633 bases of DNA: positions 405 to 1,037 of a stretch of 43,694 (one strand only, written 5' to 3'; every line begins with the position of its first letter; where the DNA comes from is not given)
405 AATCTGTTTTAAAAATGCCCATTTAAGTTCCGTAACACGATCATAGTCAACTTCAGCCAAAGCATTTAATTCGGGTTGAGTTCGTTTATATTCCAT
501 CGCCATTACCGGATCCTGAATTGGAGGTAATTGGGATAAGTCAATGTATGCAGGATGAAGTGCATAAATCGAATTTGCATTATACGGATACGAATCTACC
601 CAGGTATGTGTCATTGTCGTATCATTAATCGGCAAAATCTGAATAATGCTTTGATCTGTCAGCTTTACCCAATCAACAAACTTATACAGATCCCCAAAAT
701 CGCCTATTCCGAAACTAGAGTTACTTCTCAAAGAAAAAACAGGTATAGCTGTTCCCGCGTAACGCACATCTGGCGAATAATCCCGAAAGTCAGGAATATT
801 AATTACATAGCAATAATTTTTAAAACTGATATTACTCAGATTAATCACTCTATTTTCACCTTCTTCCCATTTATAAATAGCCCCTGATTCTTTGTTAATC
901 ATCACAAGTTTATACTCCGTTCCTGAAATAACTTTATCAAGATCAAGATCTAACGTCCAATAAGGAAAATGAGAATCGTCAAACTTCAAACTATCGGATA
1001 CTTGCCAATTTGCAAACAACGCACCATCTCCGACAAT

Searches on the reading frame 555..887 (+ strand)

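Call 15: search_protein_families(library=pfam, proteins=[window:555-887:+], max_evalue=0.1)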
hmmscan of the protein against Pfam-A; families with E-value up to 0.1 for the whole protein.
window:555-887:+ (110 aa): 1 family
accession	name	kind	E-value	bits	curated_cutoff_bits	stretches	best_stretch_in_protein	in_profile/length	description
PF16982.10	Flp1_like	-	0.093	12.6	33.5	0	85-102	24-41/49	Putative Flagellin, Flp1-like, domain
